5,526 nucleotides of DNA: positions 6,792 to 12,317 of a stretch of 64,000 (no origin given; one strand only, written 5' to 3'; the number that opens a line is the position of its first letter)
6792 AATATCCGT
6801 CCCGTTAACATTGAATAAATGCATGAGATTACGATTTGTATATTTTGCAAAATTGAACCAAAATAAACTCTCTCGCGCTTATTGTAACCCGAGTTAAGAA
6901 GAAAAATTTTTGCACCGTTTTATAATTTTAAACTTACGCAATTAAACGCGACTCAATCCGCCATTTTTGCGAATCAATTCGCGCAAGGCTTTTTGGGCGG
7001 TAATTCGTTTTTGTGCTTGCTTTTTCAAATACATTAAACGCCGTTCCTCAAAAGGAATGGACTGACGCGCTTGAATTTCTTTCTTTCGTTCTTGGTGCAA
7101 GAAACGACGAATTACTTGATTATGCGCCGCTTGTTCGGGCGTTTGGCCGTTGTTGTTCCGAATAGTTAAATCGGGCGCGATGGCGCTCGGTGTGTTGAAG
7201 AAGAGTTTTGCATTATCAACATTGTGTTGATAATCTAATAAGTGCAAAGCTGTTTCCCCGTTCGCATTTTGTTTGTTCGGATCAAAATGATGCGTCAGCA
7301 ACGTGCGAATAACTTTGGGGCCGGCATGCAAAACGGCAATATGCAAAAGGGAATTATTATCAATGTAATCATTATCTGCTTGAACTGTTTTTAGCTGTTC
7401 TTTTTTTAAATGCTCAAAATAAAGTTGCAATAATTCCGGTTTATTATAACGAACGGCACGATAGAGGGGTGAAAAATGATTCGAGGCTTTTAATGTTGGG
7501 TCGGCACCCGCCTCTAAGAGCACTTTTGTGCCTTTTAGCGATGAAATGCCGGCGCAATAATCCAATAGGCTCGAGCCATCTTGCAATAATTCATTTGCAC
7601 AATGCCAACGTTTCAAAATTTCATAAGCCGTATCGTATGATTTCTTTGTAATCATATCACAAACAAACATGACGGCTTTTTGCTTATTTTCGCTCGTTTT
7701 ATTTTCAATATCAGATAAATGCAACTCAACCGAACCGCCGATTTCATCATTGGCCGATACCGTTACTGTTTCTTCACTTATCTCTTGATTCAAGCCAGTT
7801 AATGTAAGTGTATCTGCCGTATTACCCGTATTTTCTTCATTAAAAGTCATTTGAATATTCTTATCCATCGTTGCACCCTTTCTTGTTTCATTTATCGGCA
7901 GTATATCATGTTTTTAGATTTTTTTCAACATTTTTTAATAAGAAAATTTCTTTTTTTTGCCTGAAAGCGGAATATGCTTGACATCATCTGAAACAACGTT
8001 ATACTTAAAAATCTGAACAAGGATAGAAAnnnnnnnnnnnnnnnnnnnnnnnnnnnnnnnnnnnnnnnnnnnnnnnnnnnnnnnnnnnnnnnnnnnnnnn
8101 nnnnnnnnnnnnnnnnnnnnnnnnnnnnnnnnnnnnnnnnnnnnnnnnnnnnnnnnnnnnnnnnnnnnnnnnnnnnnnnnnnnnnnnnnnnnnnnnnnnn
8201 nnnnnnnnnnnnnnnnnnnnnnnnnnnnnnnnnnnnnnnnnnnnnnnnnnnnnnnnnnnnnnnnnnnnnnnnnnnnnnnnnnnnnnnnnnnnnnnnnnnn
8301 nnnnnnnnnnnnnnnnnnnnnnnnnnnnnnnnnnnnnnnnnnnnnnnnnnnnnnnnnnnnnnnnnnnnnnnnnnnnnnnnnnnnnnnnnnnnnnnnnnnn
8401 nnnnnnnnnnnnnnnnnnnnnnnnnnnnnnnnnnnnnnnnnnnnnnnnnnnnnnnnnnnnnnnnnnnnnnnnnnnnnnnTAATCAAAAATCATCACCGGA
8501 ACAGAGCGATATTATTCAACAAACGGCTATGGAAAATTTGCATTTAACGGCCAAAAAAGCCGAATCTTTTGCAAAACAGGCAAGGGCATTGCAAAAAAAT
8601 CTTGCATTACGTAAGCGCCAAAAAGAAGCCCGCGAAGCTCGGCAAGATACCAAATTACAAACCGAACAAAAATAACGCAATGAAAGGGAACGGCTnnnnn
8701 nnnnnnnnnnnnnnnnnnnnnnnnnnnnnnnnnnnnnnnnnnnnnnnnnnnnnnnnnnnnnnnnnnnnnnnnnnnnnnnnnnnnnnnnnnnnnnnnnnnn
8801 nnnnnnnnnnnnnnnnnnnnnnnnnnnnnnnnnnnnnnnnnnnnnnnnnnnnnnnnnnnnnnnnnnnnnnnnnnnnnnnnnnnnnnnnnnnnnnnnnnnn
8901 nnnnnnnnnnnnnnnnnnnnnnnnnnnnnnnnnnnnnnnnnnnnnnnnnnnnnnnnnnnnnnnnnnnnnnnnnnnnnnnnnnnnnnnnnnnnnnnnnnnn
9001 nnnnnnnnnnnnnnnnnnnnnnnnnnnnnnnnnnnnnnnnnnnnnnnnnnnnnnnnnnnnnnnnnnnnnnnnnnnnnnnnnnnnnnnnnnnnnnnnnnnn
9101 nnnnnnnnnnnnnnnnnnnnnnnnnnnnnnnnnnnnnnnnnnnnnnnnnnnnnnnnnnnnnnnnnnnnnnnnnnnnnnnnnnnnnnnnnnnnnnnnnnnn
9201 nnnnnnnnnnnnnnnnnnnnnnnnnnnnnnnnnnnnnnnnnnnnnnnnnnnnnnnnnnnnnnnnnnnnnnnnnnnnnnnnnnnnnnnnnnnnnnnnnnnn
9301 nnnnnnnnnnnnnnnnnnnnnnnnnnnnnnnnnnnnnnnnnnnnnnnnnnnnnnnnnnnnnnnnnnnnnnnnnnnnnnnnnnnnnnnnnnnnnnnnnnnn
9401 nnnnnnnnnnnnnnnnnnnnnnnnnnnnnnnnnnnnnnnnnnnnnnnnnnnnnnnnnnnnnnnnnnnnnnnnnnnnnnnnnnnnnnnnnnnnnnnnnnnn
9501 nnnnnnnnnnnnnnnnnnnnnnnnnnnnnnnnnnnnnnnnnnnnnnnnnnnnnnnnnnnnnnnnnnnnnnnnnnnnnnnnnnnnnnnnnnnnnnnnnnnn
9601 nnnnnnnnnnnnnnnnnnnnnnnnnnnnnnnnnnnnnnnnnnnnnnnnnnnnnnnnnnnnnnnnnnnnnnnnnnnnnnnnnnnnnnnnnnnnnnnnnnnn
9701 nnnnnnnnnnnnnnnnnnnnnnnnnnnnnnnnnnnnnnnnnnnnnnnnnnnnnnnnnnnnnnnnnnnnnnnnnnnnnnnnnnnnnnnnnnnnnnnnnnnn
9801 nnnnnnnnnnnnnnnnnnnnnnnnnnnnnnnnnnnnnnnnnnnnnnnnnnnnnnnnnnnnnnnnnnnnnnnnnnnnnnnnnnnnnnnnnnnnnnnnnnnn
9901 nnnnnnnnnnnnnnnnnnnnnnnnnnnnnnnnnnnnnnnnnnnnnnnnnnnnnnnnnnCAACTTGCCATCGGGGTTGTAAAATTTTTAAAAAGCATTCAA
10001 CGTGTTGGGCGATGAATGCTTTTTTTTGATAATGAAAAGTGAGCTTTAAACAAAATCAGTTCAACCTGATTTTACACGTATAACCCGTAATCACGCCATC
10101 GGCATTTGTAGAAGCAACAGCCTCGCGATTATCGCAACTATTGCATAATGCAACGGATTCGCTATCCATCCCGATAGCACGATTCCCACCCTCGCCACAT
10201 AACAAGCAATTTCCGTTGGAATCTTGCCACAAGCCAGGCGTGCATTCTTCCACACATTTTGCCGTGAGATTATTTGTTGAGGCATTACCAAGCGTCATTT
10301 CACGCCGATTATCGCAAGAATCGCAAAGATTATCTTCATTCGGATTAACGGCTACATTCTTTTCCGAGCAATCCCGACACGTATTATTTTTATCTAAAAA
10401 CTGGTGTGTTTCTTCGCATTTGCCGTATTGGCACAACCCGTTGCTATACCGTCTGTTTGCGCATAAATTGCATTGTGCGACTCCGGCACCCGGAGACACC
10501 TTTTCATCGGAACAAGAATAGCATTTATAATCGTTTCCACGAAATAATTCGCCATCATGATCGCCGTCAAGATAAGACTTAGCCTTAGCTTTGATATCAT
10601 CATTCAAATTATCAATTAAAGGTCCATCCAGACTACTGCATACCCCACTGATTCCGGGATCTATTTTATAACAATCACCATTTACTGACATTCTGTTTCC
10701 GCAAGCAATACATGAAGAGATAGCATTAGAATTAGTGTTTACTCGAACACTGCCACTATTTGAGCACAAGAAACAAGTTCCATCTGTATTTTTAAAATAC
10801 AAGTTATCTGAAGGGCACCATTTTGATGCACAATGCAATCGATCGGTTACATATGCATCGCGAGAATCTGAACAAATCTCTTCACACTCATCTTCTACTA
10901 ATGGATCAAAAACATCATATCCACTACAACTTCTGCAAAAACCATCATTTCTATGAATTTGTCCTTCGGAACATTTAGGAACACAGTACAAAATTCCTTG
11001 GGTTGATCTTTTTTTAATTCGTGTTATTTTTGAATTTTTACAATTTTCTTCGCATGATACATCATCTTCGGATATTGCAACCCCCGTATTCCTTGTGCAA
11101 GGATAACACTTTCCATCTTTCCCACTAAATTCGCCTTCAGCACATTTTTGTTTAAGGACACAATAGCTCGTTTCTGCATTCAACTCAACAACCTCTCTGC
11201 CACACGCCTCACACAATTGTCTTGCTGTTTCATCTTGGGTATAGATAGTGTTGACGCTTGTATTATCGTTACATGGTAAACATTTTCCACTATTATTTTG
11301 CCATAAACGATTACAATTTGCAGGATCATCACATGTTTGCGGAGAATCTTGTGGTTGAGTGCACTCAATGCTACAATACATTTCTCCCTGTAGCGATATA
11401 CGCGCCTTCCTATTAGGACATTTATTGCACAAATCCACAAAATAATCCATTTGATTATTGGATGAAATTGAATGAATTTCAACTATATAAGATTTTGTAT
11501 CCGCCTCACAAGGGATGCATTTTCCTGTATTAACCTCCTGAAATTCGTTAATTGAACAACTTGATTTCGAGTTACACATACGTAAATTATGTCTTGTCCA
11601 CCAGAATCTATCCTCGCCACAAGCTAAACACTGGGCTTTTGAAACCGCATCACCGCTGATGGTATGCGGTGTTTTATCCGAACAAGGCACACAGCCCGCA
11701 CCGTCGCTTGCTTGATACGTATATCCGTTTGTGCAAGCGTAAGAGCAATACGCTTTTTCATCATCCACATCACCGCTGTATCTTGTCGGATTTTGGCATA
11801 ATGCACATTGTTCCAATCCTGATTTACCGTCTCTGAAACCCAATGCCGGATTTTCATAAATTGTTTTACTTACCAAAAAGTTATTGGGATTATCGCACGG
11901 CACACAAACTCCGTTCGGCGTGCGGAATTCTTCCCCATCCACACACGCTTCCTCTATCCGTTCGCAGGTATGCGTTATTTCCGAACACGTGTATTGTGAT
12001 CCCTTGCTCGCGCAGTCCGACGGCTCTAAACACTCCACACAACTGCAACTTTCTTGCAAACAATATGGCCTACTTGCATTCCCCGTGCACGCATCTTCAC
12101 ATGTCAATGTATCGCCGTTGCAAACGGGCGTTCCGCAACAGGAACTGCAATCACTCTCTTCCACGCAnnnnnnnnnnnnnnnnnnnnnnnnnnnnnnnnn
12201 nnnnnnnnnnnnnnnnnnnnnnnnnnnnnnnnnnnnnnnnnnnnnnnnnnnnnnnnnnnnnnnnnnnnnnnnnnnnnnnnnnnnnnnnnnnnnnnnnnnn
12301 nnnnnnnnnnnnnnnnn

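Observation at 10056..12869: Giant cysteine-rich protein with a type-IV-prepilin-like N-terminus (paralog A): a candidate unusual surface/pilus-associated protein family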

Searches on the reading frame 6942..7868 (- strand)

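Call 62: search_protein_families(library=pfam, proteins=[window:6942-7868:-], max_evalue=0.001)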
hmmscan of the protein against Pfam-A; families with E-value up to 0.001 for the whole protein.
window:6942-7868:- (308 aa): 6 families
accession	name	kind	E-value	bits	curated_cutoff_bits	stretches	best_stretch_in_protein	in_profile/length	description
PF12796.13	Ank_2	-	1.8e-11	44.9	27.3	1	175-257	1-80/90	Ankyrin repeats (3 copies)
PF13637.12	Ank_4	-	2.8e-10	40.6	22.7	1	175-210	1-36/50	Ankyrin repeats (many copies)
PF13606.12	Ank_3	-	1.6e-09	37.5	22.3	0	170-198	1-29/30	Ankyrin repeat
PF00023.36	Ank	-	1e-07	32.3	21.1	0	170-201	1-32/33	Ankyrin repeat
PF13857.12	Ank_5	-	7.4e-07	29.9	27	0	172-210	17-55/56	Ankyrin repeats (many copies)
PF19977.5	xRRM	-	0.00044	20.9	23.7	0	185-230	20-66/120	xRRM domain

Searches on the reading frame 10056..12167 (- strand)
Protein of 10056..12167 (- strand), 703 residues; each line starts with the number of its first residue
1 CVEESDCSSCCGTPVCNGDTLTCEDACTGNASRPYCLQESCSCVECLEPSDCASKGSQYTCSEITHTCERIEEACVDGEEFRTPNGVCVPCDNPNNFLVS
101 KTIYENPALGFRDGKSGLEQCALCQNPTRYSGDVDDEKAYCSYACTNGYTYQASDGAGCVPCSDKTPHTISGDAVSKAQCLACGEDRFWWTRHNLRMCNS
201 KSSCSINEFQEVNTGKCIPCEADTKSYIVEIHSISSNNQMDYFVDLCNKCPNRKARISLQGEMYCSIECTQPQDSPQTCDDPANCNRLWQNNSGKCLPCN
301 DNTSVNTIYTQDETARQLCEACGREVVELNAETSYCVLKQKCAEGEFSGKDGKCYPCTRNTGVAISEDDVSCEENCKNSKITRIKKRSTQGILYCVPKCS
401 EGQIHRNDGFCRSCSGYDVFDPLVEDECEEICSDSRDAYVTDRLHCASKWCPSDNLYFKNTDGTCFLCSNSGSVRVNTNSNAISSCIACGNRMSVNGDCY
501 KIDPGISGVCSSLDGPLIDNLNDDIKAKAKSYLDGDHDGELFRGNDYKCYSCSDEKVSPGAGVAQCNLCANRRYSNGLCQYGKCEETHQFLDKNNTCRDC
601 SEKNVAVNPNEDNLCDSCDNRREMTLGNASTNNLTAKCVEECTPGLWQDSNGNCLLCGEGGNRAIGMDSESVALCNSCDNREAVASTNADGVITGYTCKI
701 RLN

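Call 40: search_solved_structures(query=window:10056-12167:-, max_evalue=1)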
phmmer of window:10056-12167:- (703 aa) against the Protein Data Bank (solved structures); distinct sequences matched with E-value up to 1: 0.

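Call 66: search_protein_representatives(protein=window:10056-11927:-)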
Query: 623 residues. Proteins with E-value up to 0.001 (for the whole library): 59; up to 1e-10: 42; up to 1e-30: 23. The best 59 are listed.
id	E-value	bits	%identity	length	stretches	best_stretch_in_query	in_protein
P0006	1.3e-246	836.9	61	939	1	1-619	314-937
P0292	8.8e-122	424.4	52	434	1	82-480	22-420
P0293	1.6e-95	337.7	42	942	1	1-620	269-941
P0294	2.1e-66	241.4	73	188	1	1-150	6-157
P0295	3.8e-64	234.0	40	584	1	86-618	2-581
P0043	1.3e-62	228.9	38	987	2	1-600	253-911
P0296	1.5e-60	222.0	35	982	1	1-608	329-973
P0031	3.0e-56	207.9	38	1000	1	1-618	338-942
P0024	4.1e-52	194.2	35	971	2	1-600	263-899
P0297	5.1e-51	190.6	37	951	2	1-600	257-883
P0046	6.1e-50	187.0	34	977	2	1-611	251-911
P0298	2.9e-47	178.2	35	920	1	1-618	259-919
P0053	3.7e-45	171.2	34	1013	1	1-616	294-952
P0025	8.1e-43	163.5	35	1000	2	1-620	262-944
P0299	3.9e-42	161.2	43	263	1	393-620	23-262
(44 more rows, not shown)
